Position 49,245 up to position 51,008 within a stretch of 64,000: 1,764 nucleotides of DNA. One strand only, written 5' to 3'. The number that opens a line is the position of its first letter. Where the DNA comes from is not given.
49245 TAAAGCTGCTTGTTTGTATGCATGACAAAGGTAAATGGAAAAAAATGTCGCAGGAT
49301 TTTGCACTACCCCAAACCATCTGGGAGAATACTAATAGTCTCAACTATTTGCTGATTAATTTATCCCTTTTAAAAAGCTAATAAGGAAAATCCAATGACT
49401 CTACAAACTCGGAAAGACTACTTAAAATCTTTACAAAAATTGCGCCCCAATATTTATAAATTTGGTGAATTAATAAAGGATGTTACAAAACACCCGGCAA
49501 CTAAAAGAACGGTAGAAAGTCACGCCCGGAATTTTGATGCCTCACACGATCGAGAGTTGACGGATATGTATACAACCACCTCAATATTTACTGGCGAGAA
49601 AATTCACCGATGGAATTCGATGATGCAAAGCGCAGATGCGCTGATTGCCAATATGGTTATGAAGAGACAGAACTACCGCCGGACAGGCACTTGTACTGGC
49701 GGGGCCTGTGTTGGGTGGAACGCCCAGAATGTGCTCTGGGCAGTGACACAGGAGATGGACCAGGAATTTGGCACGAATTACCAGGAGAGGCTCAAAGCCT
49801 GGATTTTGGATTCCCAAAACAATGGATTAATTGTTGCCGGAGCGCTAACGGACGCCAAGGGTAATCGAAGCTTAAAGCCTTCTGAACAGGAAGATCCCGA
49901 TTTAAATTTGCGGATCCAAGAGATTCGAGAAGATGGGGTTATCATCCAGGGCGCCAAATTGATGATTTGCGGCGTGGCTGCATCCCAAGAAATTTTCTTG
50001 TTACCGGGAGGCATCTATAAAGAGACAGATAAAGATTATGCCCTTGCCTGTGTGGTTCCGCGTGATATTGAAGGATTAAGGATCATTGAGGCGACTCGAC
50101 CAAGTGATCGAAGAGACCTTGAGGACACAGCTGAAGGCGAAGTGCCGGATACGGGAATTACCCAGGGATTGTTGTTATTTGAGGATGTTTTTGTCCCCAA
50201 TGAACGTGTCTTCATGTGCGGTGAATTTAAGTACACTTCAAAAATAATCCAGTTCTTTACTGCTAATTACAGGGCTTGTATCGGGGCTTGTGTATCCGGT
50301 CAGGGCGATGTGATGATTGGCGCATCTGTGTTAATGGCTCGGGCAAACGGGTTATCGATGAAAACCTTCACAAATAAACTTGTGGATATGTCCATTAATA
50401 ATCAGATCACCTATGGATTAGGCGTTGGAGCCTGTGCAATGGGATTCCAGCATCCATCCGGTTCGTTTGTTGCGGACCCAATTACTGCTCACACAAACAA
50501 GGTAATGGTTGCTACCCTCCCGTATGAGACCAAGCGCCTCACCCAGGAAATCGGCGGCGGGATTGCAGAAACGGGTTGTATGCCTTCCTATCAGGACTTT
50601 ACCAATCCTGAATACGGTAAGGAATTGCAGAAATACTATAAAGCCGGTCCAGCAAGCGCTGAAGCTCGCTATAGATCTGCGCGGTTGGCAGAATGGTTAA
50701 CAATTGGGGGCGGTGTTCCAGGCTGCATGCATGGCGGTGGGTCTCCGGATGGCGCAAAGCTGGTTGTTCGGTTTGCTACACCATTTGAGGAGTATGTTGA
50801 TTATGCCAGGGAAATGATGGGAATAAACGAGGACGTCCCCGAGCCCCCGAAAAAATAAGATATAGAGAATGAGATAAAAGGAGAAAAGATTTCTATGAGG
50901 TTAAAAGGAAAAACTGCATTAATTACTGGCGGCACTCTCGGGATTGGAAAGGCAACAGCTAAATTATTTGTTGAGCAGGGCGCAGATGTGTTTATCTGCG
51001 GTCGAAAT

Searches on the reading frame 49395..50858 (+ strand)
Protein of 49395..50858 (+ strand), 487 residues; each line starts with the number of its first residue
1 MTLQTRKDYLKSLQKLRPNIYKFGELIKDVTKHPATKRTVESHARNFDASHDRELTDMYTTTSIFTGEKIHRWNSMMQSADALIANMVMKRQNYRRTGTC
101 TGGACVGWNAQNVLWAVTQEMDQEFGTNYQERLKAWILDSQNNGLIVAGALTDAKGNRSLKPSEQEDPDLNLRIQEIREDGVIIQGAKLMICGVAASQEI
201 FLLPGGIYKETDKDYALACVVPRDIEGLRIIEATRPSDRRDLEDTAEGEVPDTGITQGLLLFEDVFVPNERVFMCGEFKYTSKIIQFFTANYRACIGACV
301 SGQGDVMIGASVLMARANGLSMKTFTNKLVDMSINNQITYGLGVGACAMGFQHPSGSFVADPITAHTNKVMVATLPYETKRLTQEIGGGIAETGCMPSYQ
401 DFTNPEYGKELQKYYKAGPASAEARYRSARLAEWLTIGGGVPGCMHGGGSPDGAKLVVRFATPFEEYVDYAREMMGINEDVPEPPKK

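Call 64: search_protein_families(library=pfam, proteins=[window:49395-50858:+], max_evalue=0.00001)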
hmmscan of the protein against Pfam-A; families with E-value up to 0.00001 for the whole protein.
window:49395-50858:+ (487 aa): 2 families
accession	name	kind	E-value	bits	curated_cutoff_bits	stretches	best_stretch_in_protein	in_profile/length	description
PF11794.13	HpaB_N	-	2.4e-73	247.5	35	1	5-274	1-270/270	4-hydroxyphenylacetate 3-hydroxylase N terminal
PF03241.18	HpaB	-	8.9e-38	129.9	25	1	287-475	7-201/202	4-hydroxyphenylacetate 3-hydroxylase C terminal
